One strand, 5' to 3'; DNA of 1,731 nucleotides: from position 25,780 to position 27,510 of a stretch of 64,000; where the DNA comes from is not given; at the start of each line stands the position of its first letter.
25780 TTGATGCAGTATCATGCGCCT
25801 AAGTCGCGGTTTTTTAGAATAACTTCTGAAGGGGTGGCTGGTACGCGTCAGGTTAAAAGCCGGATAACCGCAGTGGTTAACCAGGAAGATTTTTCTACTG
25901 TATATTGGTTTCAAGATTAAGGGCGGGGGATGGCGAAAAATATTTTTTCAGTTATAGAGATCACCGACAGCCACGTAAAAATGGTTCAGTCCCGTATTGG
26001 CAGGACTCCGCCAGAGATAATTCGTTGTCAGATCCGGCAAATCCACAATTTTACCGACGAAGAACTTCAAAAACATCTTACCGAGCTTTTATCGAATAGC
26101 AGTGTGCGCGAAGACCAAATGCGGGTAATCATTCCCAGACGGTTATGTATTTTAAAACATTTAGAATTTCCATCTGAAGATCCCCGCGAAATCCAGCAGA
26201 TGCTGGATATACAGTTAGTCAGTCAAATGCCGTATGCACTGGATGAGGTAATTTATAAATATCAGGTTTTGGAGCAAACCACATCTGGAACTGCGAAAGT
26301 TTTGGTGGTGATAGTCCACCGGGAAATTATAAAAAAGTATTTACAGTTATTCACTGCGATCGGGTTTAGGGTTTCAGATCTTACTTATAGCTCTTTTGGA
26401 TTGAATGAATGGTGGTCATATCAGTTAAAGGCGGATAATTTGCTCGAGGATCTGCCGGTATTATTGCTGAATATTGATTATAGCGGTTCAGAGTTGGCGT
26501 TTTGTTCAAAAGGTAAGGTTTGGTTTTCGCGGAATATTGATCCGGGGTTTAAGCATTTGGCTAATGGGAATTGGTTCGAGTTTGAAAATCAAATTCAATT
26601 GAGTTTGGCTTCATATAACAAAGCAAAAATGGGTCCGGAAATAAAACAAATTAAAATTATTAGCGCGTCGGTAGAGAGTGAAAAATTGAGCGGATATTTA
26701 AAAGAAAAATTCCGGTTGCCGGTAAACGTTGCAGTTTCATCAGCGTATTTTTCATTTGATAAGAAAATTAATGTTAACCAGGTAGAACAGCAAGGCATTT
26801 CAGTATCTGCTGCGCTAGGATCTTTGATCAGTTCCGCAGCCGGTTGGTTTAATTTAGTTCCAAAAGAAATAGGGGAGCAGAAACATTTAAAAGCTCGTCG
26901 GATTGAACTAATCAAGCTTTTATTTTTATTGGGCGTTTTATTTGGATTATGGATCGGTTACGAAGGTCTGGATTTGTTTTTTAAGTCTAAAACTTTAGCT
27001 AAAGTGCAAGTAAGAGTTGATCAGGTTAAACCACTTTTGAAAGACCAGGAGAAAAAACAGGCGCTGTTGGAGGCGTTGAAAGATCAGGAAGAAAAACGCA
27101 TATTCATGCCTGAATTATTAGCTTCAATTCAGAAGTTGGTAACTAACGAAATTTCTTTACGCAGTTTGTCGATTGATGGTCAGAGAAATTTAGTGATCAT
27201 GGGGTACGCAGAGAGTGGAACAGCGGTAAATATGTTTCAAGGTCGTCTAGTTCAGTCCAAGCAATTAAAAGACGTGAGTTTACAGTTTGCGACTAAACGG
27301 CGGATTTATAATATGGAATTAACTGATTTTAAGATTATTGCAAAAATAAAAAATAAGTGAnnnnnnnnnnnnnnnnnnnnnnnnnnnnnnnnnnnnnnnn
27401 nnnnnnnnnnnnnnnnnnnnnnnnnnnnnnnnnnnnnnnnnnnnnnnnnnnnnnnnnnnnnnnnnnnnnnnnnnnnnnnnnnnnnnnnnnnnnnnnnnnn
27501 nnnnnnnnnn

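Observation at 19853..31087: Contiguous 12-gene secretion/pilus operon that mixes T2SS (GspG-K pseudopilins) with MSHA/T4aP-type assembly parts and lacks a prepilin peptidase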

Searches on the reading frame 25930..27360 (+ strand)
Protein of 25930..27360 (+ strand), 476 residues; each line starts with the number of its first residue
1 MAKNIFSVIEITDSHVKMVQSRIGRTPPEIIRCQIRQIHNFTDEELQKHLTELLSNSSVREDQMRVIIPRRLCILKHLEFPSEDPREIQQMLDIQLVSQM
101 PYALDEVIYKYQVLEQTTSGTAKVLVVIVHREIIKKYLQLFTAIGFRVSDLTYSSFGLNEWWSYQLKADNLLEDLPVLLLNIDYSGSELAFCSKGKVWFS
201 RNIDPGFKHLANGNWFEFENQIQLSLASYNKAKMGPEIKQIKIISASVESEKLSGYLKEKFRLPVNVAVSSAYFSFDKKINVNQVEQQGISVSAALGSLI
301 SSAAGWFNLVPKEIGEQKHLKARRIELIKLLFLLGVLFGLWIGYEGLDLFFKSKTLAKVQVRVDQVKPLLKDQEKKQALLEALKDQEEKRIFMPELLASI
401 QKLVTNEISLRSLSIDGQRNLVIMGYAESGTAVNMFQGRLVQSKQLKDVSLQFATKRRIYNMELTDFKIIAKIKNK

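Call 5: search_protein_families(library=pfam, proteins=[window:25930-27360:+], max_evalue=0.01)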
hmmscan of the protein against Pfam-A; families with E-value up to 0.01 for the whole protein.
window:25930-27360:+ (476 aa): 3 families
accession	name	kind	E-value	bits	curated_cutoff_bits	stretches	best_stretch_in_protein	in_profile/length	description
PF11104.14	PilM_2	-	2.6e-09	36.9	27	1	44-206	45-211/340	Type IV pilus assembly protein PilM;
PF05137.18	PilN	-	3.4e-08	33.8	22.8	1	396-472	2-77/78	Fimbrial assembly protein (PilN)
PF05134.19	T2SSL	-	0.00059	19.7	25.5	1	48-151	35-131/231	Type II secretion system (T2SS), protein L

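Call 7: search_protein_families(library=ncbifam, proteins=[window:25930-27360:+], max_evalue=0.01)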
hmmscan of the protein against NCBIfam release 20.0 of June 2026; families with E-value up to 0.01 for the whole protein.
window:25930-27360:+ (476 aa): 3 families
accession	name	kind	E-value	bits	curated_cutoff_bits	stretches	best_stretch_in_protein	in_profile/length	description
TIGR01175.1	pilM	subfamily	4.2e-18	65.5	133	1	43-212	50-225/348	type IV pilus assembly protein PilM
NF045709.1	Amuc_1101_fam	equivalog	2.9e-16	59.4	650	2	46-206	54-208/608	Amuc_1101 family PilM-like pilus complex protein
TIGR01709.2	typeII_sec_gspL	equivalog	0.0071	15.5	65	0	56-152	49-137/392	type II secretion system protein GspL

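Call 9: find_encoding_contigs(protein=window:25930-27360:+, flank=10000, max_places=6)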
Protein window:25930-27360:+ (476 aa): no gene with exactly this product is on record in the collection.

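Call 10: find_homologous_proteins(query=window:25930-27357:+)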
Query window:25930-27357:+ (476 aa): 7 proteins with E <= 0.001 among 8000 candidates.
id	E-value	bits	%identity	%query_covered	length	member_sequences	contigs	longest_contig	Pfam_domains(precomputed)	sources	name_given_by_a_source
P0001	0.0e+0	1035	100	100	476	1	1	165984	PF05137.19,PF11104.15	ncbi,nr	ncbi:MAG: pilus assembly protein PilM [Candidatus Omnitrophica bacterium]|nr:pilus assembly protein 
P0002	4.1e-201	687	66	100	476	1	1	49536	PF05137.19,PF11104.15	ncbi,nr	ncbi:MAG: pilus assembly protein PilM [Candidatus Omnitrophica bacterium]|nr:pilus assembly protein 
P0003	1.5e-92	329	37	100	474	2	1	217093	PF05137.19,PF11104.15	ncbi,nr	ncbi:MAG: pilus assembly protein PilM [Candidatus Omnitrophica bacterium]|nr:pilus assembly protein 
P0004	8.9e-87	310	34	99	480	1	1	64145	PF05137.19,PF11104.15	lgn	-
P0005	7.9e-86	307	36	99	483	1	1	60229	PF05137.19,PF11104.15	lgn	-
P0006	9.3e-68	247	33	100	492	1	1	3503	PF05137.19,PF11104.15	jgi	jgi:Tfp pilus assembly protein PilN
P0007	5.4e-15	73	19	96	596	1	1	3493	PF11104.15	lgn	-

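Call 12: find_encoding_contigs(protein=P0001, flank=10000, max_places=4)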
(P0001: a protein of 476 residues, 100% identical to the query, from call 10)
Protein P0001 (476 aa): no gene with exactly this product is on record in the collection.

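Call 21: find_encoding_contigs(protein=P0003, flank=10000, max_places=3)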
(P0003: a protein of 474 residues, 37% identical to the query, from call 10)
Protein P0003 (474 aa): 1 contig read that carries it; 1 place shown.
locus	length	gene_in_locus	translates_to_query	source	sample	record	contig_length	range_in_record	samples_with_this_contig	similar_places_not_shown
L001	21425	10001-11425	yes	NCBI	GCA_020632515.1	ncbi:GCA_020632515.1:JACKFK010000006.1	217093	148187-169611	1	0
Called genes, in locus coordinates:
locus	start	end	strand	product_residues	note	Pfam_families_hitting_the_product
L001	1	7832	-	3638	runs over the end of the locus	PF13948:DUF4215 (weak), PF17957:Big_7, PF05048:NosD, PF07602:DUF1565 (weak), PF22842:Pel9A-like_beta_helix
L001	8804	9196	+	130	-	-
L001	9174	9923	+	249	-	PF07963:N_methyl (weak)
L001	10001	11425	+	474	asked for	PF11104:PilM_2, PF05137:PilN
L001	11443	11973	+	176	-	PF04612:T2SSM (weak), PF04350:PilO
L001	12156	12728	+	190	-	-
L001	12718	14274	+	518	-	PF21305:type_II_gspD_N0 (weak), PF03958:Secretin_N, PF00263:Secretin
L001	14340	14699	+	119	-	PF00072:Response_reg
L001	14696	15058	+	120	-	PF00072:Response_reg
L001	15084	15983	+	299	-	PF00072:Response_reg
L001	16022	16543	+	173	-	PF00588:SpoU_methylase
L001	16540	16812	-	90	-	-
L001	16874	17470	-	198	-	PF04542:Sigma70_r2, PF08281:Sigma70_r4_2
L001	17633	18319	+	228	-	PF09335:VTT_dom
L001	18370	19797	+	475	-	PF00890:FAD_binding_2, PF01134:GIDA (weak), PF03486:HI0933_like (weak), PF07992:Pyr_redox_2, PF12831:FAD_oxidored, PF13450:NAD_binding_8 (weak), PF00070:Pyr_redox, PF02852:Pyr_redox_dim, +4 more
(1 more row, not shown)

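Call 22: find_encoding_contigs(protein=P0002, flank=10000, max_places=3)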
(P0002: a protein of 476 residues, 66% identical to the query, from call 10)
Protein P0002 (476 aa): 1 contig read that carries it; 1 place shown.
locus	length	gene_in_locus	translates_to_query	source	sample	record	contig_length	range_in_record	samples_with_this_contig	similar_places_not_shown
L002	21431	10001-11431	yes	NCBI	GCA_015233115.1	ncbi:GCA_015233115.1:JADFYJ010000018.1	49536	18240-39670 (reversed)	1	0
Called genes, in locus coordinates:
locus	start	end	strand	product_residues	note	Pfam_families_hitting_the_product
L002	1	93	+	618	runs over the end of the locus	PF17764:PriA_3primeBD, PF18074:PriA_C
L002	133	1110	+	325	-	-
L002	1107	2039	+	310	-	PF00551:Formyl_trans_N, PF02911:Formyl_trans_C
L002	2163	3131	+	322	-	PF05170:AsmA (weak), PF05359:DUF748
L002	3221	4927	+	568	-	PF05157:MshEN, PF00437:T2SSE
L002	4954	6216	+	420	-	PF28597:T2SSF_N, PF00482:T2SSF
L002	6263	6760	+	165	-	PF13185:GAF_2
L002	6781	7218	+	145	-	PF07963:N_methyl, PF08334:T2SSG, PF22434:PilW_C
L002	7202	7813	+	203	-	-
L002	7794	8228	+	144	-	-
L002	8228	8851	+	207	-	PF07963:N_methyl (weak)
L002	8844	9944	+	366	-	PF21687:T2SSK_1st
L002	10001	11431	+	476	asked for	PF11104:PilM_2, PF05137:PilN (weak)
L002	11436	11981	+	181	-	PF04612:T2SSM, PF10741:T2SSM_b (weak)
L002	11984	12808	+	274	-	PF20703:nSTAND1 (weak), PF13191:AAA_16 (faint), PF01637:ATPase_2 (faint), PF13401:AAA_22, PF00004:AAA (faint), PF07728:AAA_5 (faint)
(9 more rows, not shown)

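Call 23: find_encoding_contigs(protein=P0004, flank=10000, max_places=3)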
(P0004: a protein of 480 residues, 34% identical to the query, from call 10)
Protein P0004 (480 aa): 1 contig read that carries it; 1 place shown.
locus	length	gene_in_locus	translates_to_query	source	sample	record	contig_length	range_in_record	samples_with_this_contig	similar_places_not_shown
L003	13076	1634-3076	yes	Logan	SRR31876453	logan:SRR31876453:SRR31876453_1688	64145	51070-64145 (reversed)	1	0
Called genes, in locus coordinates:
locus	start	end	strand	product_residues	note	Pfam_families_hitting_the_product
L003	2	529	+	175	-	?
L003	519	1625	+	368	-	PF21687:T2SSK_1st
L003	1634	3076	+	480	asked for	PF11104:PilM_2, PF05137:PilN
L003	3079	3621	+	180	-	PF04350:PilO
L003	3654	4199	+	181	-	-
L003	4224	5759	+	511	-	PF03958:Secretin_N, PF00263:Secretin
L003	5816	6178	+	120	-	PF00072:Response_reg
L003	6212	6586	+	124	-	PF00571:CBS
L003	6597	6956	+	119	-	PF00072:Response_reg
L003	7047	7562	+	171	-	PF00588:SpoU_methylase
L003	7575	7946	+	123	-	PF00072:Response_reg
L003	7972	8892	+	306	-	PF00005:ABC_tran, PF13304:AAA_21 (weak)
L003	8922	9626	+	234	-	PF12679:ABC2_membrane_2, PF13346:ABC2_membrane_5, PF12698:ABC2_membrane_3 (weak)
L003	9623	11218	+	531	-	PF23357:DUF7088, PF09822:ABC_transp_aux, PF14258:DUF4350 (weak), PF23355:IFT52_GIFT (weak)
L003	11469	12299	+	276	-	-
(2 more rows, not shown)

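Call 24: find_encoding_contigs(protein=P0005, flank=10000, max_places=3)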
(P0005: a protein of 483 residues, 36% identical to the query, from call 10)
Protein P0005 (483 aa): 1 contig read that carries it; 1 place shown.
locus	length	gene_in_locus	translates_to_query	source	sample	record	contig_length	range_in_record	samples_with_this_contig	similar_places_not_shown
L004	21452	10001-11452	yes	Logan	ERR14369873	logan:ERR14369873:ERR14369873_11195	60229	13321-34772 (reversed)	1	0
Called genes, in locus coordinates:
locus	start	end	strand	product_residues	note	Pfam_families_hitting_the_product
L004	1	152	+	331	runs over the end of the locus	PF00044:Gp_dh_N, PF02800:Gp_dh_C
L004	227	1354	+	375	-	PF16983:MFS_MOT1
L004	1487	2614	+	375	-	-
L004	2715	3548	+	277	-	PF00929:RNase_T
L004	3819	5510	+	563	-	PF05157:MshEN, PF00437:T2SSE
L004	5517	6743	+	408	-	PF28597:T2SSF_N (weak), PF00482:T2SSF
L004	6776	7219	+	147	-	PF08334:T2SSG, PF22434:PilW_C (weak)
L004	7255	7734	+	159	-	PF07963:N_methyl (weak)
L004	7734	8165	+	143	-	-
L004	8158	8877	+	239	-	PF07963:N_methyl (weak)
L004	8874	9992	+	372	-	PF12836:HHH_3 (faint), PF21687:T2SSK_1st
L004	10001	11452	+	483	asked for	PF11104:PilM_2 (weak), PF05137:PilN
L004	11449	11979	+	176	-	PF04612:T2SSM (weak), PF04350:PilO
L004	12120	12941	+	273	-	PF13191:AAA_16 (faint), PF01637:ATPase_2, PF13401:AAA_22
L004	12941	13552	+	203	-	-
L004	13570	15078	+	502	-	PF07660:STN (weak), PF03958:Secretin_N, PF00263:Secretin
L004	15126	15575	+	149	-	-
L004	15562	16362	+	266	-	-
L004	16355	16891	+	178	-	PF00588:SpoU_methylase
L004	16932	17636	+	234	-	PF09335:VTT_dom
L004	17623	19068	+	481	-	PF00890:FAD_binding_2 (weak), PF01134:GIDA (weak), PF03486:HI0933_like (weak), PF07992:Pyr_redox_2, PF12831:FAD_oxidored, PF13738:Pyr_redox_3, PF00070:Pyr_redox, PF02852:Pyr_redox_dim, +6 more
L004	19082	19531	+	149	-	PF04945:YHS (weak)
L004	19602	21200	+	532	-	PF01645:Glu_synthase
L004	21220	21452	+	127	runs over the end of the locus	PF00072:Response_reg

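Call 26: find_homologous_proteins(query=A1)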
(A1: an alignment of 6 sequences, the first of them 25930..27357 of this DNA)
Query A1 (6 sequences) (476 aa, profile of the alignment): 13 proteins with E <= 0.001 among 8000 candidates.
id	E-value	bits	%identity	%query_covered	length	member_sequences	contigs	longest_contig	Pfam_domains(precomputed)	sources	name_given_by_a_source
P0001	6.4e-225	765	100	100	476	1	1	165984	PF05137.19,PF11104.15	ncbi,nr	ncbi:MAG: pilus assembly protein PilM [Candidatus Omnitrophica bacterium]|nr:pilus assembly protein 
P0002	3.6e-224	763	66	100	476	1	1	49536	PF05137.19,PF11104.15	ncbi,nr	ncbi:MAG: pilus assembly protein PilM [Candidatus Omnitrophica bacterium]|nr:pilus assembly protein 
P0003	7.3e-221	752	37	100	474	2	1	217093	PF05137.19,PF11104.15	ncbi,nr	ncbi:MAG: pilus assembly protein PilM [Candidatus Omnitrophica bacterium]|nr:pilus assembly protein 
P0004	2.1e-220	751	34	99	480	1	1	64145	PF05137.19,PF11104.15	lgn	-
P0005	2.6e-215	734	36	99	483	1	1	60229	PF05137.19,PF11104.15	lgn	-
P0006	3.6e-206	704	33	100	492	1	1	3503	PF05137.19,PF11104.15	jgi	jgi:Tfp pilus assembly protein PilN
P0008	1.6e-173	596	37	99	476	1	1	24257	PF05137.19,PF11104.15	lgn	-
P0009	1.5e-108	382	31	99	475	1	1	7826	PF05137.19,PF11104.15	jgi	jgi:Tfp pilus assembly PilM family ATPase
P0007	2.9e-25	107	19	96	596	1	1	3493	PF11104.15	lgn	-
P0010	1.4e-15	75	18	68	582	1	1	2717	PF14450.13,PF11104.15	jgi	jgi:type IV pilus assembly protein PilM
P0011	9.9e-12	62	23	43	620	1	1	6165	PF14450.13,PF11104.15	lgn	-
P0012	2.6e-6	45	20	44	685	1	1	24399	PF00085.27,PF13098.14,PF05137.19,PF11104.15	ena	-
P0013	2.7e-6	44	18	20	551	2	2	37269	PF14450.13,PF11104.15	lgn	-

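Call 35: search_solved_structures(query=A1, max_evalue=10, show_alignments=0)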
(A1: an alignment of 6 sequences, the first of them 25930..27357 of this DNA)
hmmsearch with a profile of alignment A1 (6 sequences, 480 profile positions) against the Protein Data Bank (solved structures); distinct sequences matched with E-value up to 10: 5.
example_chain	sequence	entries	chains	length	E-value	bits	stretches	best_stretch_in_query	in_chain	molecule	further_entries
3jc8_Ma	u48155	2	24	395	9e-17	64.1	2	42-214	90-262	Type IV pilus biogenesis protein PilM | PilM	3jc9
5eou_A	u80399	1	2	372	8.8e-09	37.7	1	43-213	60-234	Type 4 fimbrial biogenesis protein PilM,Type 4 fimbrial biogenesis protein PilN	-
5eox_A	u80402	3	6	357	3.1e-08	35.9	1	43-213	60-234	Type 4 fimbrial biogenesis protein PilM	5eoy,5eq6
2ych_A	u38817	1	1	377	0.0055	18.6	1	47-147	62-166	COMPETENCE PROTEIN PILM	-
3jc8_Na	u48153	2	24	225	0.32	12.8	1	355-439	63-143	PilN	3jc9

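Call 38: predict_structure(alignment_id=A1)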
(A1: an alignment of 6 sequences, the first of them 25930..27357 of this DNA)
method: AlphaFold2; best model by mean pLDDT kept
length: 476 residues; sequences in the alignment: 6
mean_pLDDT: 67.6   pTM: 0.50
mean pLDDT of the five models: 67.6, 66.6, 66.4, 66.1, 62.4
residues with pLDDT >= 90: 72; 70-90: 177; 50-70: 117; < 50: 110
segments of 3 or more residues with pLDDT < 50: 1-41, 270-324, 386-392
pLDDT, mean of each block of 10 residues (from residue 1): 40 44 37 41 61 54 64 83 85 77 78 84 87 75 66 77 73 81 79 90 83 87 91 88 82 93 81 28 24 23 27 36 50 60 55 60 57 59 49 65 85 78 90 92 88 83 86 73
secondary structure, 60 per line:
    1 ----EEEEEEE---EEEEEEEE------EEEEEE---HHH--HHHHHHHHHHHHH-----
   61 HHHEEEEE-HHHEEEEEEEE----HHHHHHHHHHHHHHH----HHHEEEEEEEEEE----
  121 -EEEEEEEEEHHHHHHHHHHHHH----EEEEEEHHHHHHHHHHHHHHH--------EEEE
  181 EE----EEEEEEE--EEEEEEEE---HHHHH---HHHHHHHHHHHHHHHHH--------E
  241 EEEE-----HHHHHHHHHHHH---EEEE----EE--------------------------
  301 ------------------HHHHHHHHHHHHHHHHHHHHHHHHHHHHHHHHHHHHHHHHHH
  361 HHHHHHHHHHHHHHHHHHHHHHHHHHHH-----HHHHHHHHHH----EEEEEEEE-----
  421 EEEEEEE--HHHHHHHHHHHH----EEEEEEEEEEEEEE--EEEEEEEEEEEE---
elements in order: E5-11 E15-22 E29-34 H43-55 E64-68 E73-80 H85-99 E107-116 E122-130 H131-143 E148-153 H154-168 E177-182 E187-193 E196-203 H207-211 H215-231 E240-244 H250-261 E265-268 H319-388 H394-403 E408-415 E421-427 H430-441 E446-459 E462-473

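Call 40: fold_search(model_id=the predicted structure, library=pdb)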
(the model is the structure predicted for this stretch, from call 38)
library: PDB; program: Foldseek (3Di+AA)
matches with E <= 10: 955; with E <= 0.001: 126
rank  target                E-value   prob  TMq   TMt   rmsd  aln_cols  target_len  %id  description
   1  5eox_B                9.2e-17  1.00  0.43  0.56   5.7       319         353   17  Pseudomonas aeruginosa PilM bound to ADP (released 2016-04-27)
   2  5eq6_A                1.6e-16  1.00  0.43  0.54   5.7       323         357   16  Pseudomonas aeruginosa PilM bound to AMP-PNP (released 2016-04-27)
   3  5eoy_B                1.7e-16  1.00  0.43  0.55   5.5       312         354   16  Pseudomonas aeruginosa SeMet-PilM bound to ADP (released 2016-04-27)
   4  5eq6_B                1.9e-16  1.00  0.42  0.54   7.1       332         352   16  Pseudomonas aeruginosa PilM bound to AMP-PNP (released 2016-04-27)
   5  5eox_A                2.7e-16  1.00  0.43  0.55   6.0       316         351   17  Pseudomonas aeruginosa PilM bound to ADP (released 2016-04-27)
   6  5eoy_A                3.4e-16  1.00  0.43  0.55   5.8       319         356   16  Pseudomonas aeruginosa SeMet-PilM bound to ADP (released 2016-04-27)
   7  5eou_B                6.4e-16  1.00  0.47  0.61   6.0       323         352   16  Pseudomonas aeruginosa PilM:PilN1-12 bound to ATP (released 2016-04-27)
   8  5eou_A                6.0e-15  1.00  0.43  0.59   5.5       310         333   15  Pseudomonas aeruginosa PilM:PilN1-12 bound to ATP (released 2016-04-27)
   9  3jc8_Ma               1.4e-13  1.00  0.45  0.58   5.5       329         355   14  Architectural model of the type IVa pilus machine in a piliated state (released 2016-03-16)
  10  2ych_A                3.2e-12  1.00  0.43  0.57   5.2       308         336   15  PilM-PilN type IV pilus biogenesis complex (released 2011-05-11)
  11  3hrg                  7.4e-12  1.00  0.33  0.52   6.5       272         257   11  Crystal structure of Bacteroides thetaiotaomicron BT_3980, protein with actin-like ATPase fold and unknown function (NP_ (released 2009-06-23)
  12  3wt0_D                1.1e-10  1.00  0.37  0.46   7.0       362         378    8  Crystal Structure Analysis of Cell Division Protein (released 2015-04-29)
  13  3wt0_C                1.5e-10  1.00  0.37  0.46   6.9       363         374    8  Crystal Structure Analysis of Cell Division Protein (released 2015-04-29)
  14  3wqt_A                2.1e-10  1.00  0.36  0.45   7.1       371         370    9  Staphylococcus aureus FtsA complexed with AMPPNP (released 2014-10-08)
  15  3wt0_A                3.2e-10  1.00  0.37  0.46   7.1       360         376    9  Crystal Structure Analysis of Cell Division Protein (released 2015-04-29)
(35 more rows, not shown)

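Call 41: search_protein_representatives(alignment_id=A1)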
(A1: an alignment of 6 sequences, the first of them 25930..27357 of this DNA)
Query: 6 sequences, 480 profile positions. Proteins with E-value up to 0.001 (for the whole library): 14402; up to 1e-10: 4370; up to 1e-30: 1052. The best 150 are listed.
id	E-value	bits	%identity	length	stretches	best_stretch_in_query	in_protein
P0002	1.1e-224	762.9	-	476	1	1-477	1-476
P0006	1.2e-206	703.6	-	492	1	1-479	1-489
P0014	9.9e-193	657.6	-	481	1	1-479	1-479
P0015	1.8e-191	653.5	-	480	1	1-476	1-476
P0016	4.9e-177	605.9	-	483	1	1-477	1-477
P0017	1.6e-169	581.0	-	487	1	7-475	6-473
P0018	1.4e-167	574.7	-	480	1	1-479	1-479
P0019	2.7e-167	573.7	-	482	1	1-476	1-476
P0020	4.1e-166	569.8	-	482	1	1-477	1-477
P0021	6.2e-166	569.2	-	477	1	1-477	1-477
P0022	7.0e-165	565.8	-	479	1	1-476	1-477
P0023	1.7e-164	564.5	-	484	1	1-478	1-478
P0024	2.3e-161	554.2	-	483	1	1-478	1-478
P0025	7.3e-161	552.5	-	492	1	1-475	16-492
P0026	9.7e-160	548.8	-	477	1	1-475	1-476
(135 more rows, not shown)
